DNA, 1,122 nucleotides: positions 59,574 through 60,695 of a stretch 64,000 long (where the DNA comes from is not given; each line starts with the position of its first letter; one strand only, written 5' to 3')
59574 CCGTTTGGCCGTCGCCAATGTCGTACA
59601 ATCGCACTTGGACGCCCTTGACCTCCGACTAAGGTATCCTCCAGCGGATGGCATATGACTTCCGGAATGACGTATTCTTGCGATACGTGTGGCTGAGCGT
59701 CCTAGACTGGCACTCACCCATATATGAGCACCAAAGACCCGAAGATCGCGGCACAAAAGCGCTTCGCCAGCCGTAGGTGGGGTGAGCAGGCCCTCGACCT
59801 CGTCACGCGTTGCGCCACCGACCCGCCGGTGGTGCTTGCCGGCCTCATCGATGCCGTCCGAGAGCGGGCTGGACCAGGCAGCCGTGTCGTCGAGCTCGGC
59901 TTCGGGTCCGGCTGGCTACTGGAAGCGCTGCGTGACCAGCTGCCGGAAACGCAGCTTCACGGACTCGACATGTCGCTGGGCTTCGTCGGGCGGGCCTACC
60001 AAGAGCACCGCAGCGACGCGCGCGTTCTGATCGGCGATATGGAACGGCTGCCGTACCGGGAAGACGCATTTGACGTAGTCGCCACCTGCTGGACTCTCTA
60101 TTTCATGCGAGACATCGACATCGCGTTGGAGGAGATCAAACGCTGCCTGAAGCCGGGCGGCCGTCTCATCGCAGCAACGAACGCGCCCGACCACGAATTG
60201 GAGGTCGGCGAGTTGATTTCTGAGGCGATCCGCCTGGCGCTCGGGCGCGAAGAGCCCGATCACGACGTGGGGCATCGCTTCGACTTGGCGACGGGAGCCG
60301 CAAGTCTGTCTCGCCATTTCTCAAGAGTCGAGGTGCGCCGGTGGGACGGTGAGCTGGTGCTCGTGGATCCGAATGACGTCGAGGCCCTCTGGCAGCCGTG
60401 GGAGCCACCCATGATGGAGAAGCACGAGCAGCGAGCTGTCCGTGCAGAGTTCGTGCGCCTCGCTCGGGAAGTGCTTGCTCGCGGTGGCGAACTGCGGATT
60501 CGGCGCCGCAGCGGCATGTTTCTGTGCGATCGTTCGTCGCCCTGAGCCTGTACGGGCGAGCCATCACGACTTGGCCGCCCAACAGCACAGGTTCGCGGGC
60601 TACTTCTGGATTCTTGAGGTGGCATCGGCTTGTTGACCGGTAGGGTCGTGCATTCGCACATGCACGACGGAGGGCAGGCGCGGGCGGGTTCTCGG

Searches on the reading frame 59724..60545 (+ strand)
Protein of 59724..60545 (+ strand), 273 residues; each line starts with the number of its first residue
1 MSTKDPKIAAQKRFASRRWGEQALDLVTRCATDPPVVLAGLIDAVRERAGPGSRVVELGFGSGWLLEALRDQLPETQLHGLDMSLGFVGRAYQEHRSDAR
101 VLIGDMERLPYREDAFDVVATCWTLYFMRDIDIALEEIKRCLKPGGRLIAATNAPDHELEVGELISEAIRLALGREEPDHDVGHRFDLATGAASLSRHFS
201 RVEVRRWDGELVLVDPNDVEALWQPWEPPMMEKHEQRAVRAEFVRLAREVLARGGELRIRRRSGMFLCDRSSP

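Call 80: search_protein_families(library=pfam, proteins=[window:59724-60545:+], max_evalue=0.001)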
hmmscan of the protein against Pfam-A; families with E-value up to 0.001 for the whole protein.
window:59724-60545:+ (273 aa): 10 families
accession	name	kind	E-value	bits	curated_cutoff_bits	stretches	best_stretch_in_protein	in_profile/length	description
PF08241.18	Methyltransf_11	-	6.7e-19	68.8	21.2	1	57-149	2-94/95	Methyltransferase domain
PF13649.12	Methyltransf_25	-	1.6e-16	61.2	27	1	55-146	1-97/97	Methyltransferase domain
PF08242.18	Methyltransf_12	-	1.6e-12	48.4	30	1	56-148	1-98/98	Methyltransferase domain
PF13847.12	Methyltransf_31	-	5.3e-12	46.1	27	1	52-154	4-113/145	Methyltransferase domain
PF13489.12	Methyltransf_23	-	2.9e-10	40.6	27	1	40-157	11-123/164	Methyltransferase domain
PF01209.24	Ubie_methyltran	-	3e-08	33.7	20.1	1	52-149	48-150/233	ubiE/COQ5 methyltransferase family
PF05148.21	Methyltransf_8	-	1.7e-06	28.5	27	1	95-151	102-157/219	Hypothetical methyltransferase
PF02390.23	Methyltransf_4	-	3.6e-06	27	24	0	55-95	5-45/173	Putative methyltransferase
PF05175.20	MTS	-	0.00044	20.4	23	0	228-259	106-138/170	Methyltransferase small domain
PF07021.18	MetW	-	0.00048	20.2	21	1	45-141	7-101/193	Methionine biosynthesis protein MetW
